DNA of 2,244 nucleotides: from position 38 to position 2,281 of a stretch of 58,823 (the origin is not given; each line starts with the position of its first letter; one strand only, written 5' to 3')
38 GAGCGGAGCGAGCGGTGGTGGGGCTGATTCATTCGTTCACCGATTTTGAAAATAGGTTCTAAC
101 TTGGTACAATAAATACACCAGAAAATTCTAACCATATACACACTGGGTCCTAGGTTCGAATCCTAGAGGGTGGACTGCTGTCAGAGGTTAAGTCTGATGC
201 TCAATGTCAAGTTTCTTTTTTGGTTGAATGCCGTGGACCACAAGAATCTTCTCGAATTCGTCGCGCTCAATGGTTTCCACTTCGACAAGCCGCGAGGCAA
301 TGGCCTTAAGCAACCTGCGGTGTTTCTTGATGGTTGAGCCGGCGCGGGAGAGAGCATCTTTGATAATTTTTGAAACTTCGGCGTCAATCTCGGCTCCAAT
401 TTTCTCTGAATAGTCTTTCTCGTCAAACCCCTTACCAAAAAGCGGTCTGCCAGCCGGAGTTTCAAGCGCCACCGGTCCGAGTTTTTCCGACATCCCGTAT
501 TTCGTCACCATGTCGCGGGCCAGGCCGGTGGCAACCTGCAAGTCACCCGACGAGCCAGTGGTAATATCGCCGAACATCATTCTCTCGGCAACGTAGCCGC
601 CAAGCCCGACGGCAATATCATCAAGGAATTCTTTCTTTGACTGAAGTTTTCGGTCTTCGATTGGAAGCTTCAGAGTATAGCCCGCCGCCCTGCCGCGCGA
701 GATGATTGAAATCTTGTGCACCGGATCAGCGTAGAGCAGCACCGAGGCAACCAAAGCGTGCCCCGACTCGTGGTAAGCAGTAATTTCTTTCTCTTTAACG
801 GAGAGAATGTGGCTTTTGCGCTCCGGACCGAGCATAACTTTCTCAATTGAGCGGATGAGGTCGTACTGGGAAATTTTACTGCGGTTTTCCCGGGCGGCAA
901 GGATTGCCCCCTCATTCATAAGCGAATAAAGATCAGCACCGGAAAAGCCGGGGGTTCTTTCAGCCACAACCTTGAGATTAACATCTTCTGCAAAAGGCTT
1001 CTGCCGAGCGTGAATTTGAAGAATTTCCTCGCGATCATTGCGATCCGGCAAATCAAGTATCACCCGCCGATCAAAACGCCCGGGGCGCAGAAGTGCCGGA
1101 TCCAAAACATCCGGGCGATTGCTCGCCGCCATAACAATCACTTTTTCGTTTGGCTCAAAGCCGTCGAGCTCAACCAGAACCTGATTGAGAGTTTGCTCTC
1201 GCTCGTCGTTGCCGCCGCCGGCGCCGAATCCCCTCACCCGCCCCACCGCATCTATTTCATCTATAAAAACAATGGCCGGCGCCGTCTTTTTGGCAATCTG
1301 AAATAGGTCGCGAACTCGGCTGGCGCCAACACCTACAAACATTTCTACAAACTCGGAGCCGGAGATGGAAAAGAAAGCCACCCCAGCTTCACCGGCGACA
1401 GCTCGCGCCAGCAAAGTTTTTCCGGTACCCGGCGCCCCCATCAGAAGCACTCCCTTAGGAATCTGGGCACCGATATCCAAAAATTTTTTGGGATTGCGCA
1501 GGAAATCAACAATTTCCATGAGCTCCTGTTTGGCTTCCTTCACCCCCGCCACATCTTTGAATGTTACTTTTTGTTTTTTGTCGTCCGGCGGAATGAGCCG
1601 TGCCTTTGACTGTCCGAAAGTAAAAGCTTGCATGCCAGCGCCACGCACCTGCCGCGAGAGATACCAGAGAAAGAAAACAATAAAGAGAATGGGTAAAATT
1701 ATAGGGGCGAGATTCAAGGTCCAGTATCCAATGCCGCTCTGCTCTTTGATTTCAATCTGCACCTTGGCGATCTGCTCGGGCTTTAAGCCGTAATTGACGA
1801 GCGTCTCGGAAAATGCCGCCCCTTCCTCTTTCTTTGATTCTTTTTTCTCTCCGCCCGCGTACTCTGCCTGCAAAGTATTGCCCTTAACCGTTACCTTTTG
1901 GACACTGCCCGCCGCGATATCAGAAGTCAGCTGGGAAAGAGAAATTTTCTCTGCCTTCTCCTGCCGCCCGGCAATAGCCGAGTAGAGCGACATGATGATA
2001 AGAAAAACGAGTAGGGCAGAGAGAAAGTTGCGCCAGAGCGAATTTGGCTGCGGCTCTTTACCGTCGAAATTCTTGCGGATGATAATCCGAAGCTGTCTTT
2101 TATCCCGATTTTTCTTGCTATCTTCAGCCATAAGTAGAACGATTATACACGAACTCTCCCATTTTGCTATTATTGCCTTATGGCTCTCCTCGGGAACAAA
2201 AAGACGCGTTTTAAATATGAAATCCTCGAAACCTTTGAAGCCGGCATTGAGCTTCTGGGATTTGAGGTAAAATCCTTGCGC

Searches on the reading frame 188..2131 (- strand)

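Call 83: search_protein_families(library=pfam, proteins=[window:188-2131:-])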
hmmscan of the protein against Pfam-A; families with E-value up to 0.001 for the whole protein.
window:188-2131:- (647 aa): 9 families
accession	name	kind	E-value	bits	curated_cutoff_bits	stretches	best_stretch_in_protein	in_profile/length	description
PF01434.24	Peptidase_M41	-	7.8e-63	212.2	29.9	1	442-629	2-191/191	Peptidase family M41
PF00004.35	AAA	-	4.5e-42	144.1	21.2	1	228-360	1-130/131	ATPase family associated with various cellular activities (AAA)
PF17862.7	AAA_lid_3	-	4.1e-12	45.9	27.2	1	383-425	1-43/45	AAA+ lid domain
PF06480.20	FtsH_ext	-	7.8e-08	32.9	25.5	1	40-113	5-76/103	FtsH Extracellular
PF23902.1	AAA_lid_PRS2_C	-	3.6e-06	27.4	34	1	365-433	2-71/73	PRS2 AAA+ lid C-terminal domain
PF06068.19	TIP49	-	5.9e-05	22.8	23.8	1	225-262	50-89/347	TIP49 P-loop domain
PF05496.18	RuvB_N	-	0.0002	21.6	27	1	227-296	35-96/159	Holliday junction DNA helicase RuvB P-loop domain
PF13191.12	AAA_16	-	0.00044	21.2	32.6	0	224-261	23-63/167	AAA ATPase domain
PF07728.20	AAA_5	-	0.00074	20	22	0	227-347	1-135/139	AAA domain (dynein-related subfamily)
